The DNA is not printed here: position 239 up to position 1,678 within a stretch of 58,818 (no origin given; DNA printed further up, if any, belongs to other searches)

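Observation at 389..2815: Unusual single-polypeptide fusion of an actin-fold domain to a PilT-type ATPase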

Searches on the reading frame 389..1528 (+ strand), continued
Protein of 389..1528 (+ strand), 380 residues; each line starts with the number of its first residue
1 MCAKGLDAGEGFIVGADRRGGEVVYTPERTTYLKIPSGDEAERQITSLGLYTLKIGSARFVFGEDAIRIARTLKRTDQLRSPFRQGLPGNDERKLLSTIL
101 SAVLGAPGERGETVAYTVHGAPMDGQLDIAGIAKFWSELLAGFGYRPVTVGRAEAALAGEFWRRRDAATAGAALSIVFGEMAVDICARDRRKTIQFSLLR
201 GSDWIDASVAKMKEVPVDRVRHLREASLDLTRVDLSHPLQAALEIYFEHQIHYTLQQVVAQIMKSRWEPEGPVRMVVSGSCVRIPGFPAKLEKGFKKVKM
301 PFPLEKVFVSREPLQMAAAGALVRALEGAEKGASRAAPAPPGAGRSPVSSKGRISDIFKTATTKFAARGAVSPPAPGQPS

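Call 48: fold_search(model_id=the predicted structure, library=pdb)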
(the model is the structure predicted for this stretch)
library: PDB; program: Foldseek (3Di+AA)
matches with E <= 10: 1432; with E <= 0.001: 876
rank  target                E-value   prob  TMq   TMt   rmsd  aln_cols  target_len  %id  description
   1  1jcf                  9.4e-12  1.00  0.63  0.62   5.9       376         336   15  MREB FROM THERMOTOGA MARITIMA, TRIGONAL (released 2001-09-19)
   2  5ljv_A                1.1e-11  1.00  0.63  0.64   5.1       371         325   16  MamK double helical filament (released 2016-11-16)
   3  9a51_A                1.2e-11  1.00  0.60  0.60   6.2       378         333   12  Integrative model of MBL-YTXH by crosslinking MS and deep learning (released 2024-09-18)
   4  8iai_K                1.5e-11  1.00  0.62  0.57   5.9       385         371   13  Structure of mammalian spectrin-actin junctional complex of membrane skeleton, State II, Global map (released 2023-05-03)
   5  2wus_A                1.6e-11  1.00  0.61  0.61   6.3       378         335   15  Bacterial actin MreB assembles in complex with cell shape protein RodZ (released 2010-06-30)
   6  1jce                  1.8e-11  1.00  0.62  0.62   6.0       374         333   15  MREB FROM THERMOTOGA MARITIMA (released 2001-09-19)
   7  3wee_B                3.1e-11  1.00  0.58  0.49   6.8       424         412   13  Structure of the full-length yeast Arp7-Arp9 Heterodimer (released 2014-02-26)
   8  3iuc_C                3.2e-11  1.00  0.53  0.47   9.2       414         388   15  Crystal structure of the human 70kDa heat shock protein 5 (BiP/GRP78) ATPase domain in complex with ADP (released 2009-09-22)
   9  5obu                  3.9e-11  1.00  0.57  0.39   9.6       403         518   15  Mycoplasma genitalium DnaK deletion mutant lacking SBDalpha in complex with AMPPNP. (released 2018-05-09)
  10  8aam                  4.3e-11  1.00  0.58  0.61   6.7       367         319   12  Crystal structure of MreB from Geobacillus stearothermophilus ATCC7953 (released 2023-07-12)
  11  9a5t_B                4.9e-11  1.00  0.61  0.60   6.4       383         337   15  Integrative model of MBL-MREB by crosslinking MS and deep learning (released 2024-09-18)
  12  7ju4_u                5.2e-11  1.00  0.60  0.55   6.4       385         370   14  Radial spoke 2 stalk, IDAc, and N-DRC attached with doublet microtubule (released 2020-12-16)
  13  5obv                  5.8e-11  1.00  0.58  0.40   8.0       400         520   13  Mycoplasma genitalium DnaK deletion mutant lacking SBDalpha in complex with ADP and Pi. (released 2018-05-09)
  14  3js6                  5.8e-11  1.00  0.54  0.56   7.1       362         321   12  Crystal structure of apo psk41 parM protein (released 2010-01-26)
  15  9a5j_A                5.8e-11  1.00  0.56  0.33   8.8       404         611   15  Integrative model of DNAK-GUDB by crosslinking MS and deep learning (released 2024-09-18)
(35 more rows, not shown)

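Call 75: find_encoding_contigs(protein=P0053, flank=6000, max_places=2)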
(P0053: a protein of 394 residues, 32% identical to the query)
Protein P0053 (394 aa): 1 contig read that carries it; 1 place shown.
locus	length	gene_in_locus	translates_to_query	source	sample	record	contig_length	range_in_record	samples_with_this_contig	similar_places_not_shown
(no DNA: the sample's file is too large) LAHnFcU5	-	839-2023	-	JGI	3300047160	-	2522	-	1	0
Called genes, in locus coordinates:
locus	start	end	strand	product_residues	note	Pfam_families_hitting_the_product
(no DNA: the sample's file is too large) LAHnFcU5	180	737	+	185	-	-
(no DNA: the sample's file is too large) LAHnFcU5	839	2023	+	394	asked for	PF25216:Volactin, PF06723:MreB_Mbl (faint)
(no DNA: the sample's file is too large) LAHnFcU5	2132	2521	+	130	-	?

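Call 76: find_encoding_contigs(protein=P0058, flank=6000, max_places=2)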
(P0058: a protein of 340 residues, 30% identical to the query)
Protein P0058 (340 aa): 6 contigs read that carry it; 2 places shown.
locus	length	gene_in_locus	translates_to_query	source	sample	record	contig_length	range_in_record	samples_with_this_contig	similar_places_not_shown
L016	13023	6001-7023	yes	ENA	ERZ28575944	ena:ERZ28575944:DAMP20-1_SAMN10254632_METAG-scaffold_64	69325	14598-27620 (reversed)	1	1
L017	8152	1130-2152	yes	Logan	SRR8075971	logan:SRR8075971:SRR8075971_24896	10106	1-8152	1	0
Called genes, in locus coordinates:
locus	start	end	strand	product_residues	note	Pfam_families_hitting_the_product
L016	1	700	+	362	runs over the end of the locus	PF22842:Pel9A-like_beta_helix (faint), PF13229:Beta_helix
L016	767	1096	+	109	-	-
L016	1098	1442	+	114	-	-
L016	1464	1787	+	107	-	-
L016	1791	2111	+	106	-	-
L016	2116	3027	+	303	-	-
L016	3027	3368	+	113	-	-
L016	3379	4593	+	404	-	-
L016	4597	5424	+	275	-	-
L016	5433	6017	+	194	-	-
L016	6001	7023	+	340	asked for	PF25216:Volactin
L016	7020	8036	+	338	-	-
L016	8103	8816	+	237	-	-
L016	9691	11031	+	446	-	-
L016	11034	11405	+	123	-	PF09723:Zn_ribbon_8 (weak)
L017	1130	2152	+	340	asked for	PF25216:Volactin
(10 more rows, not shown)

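Call 81: search_protein_families(library=phrogs, proteins=[window:389-1393:+, P0058], max_evalue=0.001)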
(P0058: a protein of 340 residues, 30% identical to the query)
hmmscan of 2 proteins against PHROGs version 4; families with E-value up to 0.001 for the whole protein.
window:389-1393:+ (335 aa): 0 families

P0058 (340 aa): 1 family
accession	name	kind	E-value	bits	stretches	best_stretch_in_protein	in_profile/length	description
phrog_691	-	DNA, RNA and nucleotide metabolism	0.00077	19.7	0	183-331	177-319/329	partition protein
